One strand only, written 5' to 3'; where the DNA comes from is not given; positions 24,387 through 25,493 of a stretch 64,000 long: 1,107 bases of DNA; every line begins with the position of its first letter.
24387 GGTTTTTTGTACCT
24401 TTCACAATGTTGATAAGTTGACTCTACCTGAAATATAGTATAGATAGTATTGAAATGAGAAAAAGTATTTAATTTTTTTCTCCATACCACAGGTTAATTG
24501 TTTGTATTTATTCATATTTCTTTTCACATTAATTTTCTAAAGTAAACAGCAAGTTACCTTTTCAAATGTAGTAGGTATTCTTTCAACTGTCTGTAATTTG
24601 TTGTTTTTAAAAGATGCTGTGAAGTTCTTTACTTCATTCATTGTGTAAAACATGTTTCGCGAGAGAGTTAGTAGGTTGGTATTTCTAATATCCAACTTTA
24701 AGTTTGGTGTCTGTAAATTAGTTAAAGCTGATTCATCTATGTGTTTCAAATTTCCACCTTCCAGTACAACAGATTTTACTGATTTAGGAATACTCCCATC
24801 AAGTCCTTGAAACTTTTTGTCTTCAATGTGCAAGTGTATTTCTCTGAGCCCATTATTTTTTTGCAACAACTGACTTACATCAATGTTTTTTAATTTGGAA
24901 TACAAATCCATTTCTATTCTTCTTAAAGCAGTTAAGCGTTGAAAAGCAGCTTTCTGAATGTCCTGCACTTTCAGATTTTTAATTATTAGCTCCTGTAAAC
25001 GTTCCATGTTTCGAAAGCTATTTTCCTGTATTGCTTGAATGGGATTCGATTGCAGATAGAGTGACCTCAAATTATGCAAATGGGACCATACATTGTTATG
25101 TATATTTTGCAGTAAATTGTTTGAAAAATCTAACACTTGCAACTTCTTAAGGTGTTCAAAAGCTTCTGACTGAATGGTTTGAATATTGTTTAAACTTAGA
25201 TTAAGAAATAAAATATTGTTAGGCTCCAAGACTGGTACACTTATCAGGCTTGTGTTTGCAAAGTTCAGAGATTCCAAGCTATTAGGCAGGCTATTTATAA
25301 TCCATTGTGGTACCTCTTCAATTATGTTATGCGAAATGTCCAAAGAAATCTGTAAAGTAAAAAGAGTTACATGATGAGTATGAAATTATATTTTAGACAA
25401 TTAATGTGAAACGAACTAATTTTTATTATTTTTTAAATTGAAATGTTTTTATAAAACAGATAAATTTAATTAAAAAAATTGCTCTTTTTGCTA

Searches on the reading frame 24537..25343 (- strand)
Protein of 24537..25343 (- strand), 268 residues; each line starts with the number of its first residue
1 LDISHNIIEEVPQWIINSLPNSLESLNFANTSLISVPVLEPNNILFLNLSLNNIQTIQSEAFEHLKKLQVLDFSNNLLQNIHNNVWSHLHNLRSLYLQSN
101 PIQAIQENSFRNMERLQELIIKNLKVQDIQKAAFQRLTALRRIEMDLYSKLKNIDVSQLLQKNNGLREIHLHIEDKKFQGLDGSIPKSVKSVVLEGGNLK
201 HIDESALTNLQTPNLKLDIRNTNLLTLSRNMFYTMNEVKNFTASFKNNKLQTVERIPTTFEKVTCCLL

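Call 37: search_protein_families(library=pfam, proteins=[window:24537-25343:-], max_evalue=0.01)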
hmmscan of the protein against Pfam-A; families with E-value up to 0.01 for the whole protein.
window:24537-25343:- (268 aa): 6 families
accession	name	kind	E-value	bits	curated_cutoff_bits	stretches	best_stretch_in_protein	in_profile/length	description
PF13855.12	LRR_8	-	4.7e-23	81.1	27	2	47-102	6-61/61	Leucine rich repeat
PF13306.12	LRR_5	-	1.4e-14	54.5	27.7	1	52-154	20-115/127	BspA type Leucine rich repeat region (6 copies)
PF12799.13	LRR_4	-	1e-10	41.9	27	3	66-107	1-41/44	Leucine Rich repeats (2 copies)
PF00560.39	LRR_1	-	0.00011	22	20.6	0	91-113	1-23/23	Leucine Rich Repeat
PF14580.12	LRR_9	-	0.004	17.2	30.5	1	48-133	48-132/175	Leucine-rich repeat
PF23211.1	LRR_LRWD1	-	0.0067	16.6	28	1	57-143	33-117/190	Leucine-rich repeat and WD repeat-containing protein 1, LRR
